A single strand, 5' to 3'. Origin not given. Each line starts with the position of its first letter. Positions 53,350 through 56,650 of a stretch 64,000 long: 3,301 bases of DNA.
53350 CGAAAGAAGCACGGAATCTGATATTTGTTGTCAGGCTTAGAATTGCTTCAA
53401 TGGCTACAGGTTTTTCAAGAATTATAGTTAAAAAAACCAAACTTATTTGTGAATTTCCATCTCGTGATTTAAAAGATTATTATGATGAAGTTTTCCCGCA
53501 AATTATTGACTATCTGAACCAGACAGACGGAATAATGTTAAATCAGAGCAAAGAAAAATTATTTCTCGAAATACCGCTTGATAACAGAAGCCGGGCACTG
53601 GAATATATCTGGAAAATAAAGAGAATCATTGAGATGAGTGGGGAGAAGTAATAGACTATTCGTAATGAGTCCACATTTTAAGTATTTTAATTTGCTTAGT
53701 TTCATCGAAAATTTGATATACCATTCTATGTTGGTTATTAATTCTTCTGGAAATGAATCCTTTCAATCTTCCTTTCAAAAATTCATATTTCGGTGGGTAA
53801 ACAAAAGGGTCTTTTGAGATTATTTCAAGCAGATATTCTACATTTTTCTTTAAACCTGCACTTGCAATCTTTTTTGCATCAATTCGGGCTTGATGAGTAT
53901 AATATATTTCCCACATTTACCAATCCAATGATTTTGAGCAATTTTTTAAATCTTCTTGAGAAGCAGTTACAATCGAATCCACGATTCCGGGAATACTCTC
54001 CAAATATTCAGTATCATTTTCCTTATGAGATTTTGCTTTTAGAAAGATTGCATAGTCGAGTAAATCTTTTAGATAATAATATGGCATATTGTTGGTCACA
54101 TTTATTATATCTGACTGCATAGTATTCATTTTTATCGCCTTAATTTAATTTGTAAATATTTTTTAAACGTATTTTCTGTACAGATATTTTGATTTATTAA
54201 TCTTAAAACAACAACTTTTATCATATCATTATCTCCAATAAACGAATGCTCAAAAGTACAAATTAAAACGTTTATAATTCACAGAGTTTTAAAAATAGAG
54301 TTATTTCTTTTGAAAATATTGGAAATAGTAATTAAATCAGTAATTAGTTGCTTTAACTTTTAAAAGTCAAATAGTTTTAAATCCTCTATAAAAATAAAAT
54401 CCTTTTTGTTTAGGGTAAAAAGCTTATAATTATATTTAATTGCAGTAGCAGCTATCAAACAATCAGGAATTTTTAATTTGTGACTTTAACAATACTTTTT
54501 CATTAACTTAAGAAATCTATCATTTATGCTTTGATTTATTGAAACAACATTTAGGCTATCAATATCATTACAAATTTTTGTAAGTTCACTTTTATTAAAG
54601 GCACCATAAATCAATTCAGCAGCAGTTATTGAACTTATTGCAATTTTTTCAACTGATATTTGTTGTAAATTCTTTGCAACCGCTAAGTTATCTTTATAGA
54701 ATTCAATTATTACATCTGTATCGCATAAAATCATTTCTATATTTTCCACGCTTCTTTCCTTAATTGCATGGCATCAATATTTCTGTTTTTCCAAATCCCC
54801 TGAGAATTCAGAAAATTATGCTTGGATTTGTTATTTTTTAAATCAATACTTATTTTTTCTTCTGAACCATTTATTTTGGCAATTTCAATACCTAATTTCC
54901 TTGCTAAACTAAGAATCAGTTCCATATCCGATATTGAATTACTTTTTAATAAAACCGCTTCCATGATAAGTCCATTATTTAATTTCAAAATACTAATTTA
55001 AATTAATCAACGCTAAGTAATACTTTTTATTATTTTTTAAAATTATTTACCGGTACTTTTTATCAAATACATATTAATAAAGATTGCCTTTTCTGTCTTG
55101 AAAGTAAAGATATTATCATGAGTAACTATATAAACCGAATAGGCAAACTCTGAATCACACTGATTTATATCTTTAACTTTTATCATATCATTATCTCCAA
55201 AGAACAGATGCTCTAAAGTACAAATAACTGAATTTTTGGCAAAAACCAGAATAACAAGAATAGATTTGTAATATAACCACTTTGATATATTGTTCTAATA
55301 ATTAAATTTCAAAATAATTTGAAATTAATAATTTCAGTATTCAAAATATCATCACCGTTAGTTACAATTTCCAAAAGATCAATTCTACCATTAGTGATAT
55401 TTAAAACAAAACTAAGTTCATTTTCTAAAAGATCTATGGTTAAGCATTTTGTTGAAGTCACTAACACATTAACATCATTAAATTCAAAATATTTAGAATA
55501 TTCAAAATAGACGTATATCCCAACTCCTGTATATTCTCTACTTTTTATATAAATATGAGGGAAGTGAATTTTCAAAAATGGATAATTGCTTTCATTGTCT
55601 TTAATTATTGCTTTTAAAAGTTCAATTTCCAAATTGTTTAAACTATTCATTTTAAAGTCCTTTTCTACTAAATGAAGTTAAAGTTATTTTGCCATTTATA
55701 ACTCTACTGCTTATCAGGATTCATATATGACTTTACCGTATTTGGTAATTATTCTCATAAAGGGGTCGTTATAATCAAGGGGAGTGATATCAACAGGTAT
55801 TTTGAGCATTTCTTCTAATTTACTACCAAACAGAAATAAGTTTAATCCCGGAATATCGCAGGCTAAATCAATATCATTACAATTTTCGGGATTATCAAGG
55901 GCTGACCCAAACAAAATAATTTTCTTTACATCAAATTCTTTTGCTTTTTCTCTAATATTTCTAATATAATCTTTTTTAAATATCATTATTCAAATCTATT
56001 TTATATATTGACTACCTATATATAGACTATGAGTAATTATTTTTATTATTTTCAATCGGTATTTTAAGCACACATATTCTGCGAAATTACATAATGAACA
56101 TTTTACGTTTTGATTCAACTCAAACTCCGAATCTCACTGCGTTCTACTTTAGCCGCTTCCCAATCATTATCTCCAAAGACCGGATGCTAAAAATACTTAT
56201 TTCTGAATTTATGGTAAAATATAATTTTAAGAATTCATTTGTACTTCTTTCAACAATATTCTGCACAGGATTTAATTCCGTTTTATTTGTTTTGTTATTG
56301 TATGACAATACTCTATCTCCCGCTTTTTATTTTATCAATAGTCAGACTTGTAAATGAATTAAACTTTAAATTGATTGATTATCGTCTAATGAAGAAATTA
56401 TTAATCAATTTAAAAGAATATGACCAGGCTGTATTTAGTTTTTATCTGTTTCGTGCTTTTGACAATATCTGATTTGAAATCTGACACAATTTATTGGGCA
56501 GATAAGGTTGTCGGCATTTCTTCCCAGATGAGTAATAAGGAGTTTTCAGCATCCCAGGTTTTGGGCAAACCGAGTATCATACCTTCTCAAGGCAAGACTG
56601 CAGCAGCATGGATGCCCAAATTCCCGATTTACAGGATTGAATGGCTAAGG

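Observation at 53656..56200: Toxin-antitoxin islet between mfd and an OmpA gene: three minus-strand cassettes, each preceded by the same ~45-bp leader element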

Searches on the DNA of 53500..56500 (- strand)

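Call 8: search_rna_families(source=window, start=53500, end=56500, threshold=evalue, max_evalue=10, show_alignments=3)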
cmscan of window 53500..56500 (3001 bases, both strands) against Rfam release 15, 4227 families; matches with E-value up to 10: 5.
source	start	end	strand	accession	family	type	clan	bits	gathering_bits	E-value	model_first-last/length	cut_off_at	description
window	56176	56274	-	RF00782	MIR480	Gene; miRNA;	-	23.1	35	7.2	1-140/140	no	MIR480 microRNA precursor family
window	53525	53628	+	RF01871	MALAT1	Gene; lncRNA;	-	22.6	70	6.8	1-95/95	no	Metastasis associated lung adenocarcinoma transcript 1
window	53746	53833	-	RF00153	SNORD62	Gene; snRNA; snoRNA; CD-box;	CL00068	18.5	39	4.7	1-86/86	no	Small nucleolar RNA SNORD62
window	53518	53635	+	RF02881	MH_s25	Gene; sRNA;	-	18.4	114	2.7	1-207/207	no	Mesorhizobail RNA 25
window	55675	55753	-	RF01087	PK-repZ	Cis-reg;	-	15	44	4.8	1-150/150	no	Pseudoknot of the regulatory region of the repZ gene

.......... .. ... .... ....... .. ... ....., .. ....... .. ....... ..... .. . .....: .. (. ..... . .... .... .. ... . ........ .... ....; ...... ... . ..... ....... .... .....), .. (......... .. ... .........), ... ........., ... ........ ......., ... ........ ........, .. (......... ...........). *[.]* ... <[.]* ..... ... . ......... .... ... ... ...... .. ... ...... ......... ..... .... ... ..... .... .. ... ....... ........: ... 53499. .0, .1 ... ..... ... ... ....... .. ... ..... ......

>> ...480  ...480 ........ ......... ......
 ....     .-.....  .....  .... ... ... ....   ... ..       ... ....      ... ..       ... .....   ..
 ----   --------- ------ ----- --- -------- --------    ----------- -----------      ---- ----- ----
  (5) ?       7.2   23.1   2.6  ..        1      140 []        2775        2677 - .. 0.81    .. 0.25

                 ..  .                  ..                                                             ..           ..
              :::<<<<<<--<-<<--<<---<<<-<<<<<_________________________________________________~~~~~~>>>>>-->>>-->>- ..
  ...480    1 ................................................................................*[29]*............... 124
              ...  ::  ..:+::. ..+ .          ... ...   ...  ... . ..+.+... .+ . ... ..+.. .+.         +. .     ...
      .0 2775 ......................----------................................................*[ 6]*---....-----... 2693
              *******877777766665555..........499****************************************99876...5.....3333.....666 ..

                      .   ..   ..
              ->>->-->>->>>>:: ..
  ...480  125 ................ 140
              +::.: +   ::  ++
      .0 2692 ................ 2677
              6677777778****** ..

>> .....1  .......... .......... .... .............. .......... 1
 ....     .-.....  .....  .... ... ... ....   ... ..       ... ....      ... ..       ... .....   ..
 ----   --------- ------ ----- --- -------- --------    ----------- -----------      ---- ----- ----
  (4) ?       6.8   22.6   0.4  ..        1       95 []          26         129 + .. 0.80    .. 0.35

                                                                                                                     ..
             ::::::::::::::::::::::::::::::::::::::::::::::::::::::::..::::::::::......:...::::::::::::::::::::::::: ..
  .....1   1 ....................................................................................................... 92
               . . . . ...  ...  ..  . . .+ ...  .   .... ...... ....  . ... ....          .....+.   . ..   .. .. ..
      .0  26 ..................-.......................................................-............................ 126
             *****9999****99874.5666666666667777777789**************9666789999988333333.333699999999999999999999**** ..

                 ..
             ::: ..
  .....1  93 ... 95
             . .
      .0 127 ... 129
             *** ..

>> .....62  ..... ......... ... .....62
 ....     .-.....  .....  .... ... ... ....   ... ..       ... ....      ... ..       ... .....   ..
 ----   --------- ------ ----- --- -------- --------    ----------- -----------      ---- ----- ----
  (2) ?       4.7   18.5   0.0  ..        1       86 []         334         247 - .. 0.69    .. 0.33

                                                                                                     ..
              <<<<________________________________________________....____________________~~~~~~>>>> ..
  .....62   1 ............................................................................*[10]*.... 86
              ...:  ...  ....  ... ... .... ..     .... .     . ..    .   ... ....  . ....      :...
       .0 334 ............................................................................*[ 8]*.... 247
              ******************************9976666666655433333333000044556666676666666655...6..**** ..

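Call 68: search_dna_similar(query=window:53656-56320:-, collection=plasmids, mode=distant, max_rows=10)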
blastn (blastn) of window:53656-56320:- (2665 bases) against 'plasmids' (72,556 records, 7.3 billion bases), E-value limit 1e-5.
Records with a match: 1; places in all: 1; records where one place covers at least 80% of the query: 0.
Best place of each record, by identity: 60-80% 1.
By first word of the organism name: Acetoanaerobium 1.
By predicted mobility (MOB-suite, as given by PLSDB): non-mobilizable 1.
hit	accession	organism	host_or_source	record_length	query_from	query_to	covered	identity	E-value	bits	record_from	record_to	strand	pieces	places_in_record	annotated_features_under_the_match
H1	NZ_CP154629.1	Acetoanaerobium noterae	cell culture,Sludge of a digestion ...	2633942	2570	2663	4%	74.5%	3e-6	63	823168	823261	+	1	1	none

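Call 69: search_dna_similar(query=window:53656-56320:-, collection=phages, mode=distant, max_rows=10)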
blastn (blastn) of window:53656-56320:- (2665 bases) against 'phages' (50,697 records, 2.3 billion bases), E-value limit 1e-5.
No match.

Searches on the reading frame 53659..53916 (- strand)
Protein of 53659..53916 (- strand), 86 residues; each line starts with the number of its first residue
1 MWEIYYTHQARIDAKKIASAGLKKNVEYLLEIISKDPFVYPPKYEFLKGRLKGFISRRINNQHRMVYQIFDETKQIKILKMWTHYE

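Call 10: search_protein_families(library=pfam, proteins=[window:53659-53916:-], max_evalue=0.1)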
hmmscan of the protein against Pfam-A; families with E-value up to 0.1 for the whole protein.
window:53659-53916:- (86 aa): 3 families
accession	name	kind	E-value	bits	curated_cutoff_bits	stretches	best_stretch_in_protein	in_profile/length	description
PF06769.20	YoeB_toxin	-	1.5e-11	44.6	27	1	22-85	19-80/80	YoeB-like toxin of bacterial type II toxin-antitoxin system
PF05015.19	HigB-like_toxin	-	0.0029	18.5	27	1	43-71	52-80/91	RelE-like toxin of type II toxin-antitoxin system HigB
PF15781.12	ParE-like_toxin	-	0.063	13.7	28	1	6-84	3-79/87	ParE-like toxin of type II bacterial toxin-antitoxin system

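Call 66: search_protein_families(library=ncbifam, proteins=[window:53659-53916:-], max_evalue=1)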
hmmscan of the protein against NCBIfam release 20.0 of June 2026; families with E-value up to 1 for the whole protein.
window:53659-53916:- (86 aa): 3 families
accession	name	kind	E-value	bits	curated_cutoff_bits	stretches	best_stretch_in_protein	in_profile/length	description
TIGR02116.1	toxin_Txe_YoeB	equivalog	7.4e-25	87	51.8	1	6-85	1-80/80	Txe/YoeB family addiction module toxin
TIGR00053.1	TIGR00053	subfamily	1.2e-05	25.9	87.25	1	3-85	3-88/92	YafQ family addiction module toxin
TIGR02385.1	RelE_StbE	subfamily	3.4e-05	24.3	27.9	1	3-84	1-84/88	type II toxin-antitoxin system mRNA interferase toxin, RelE/StbE family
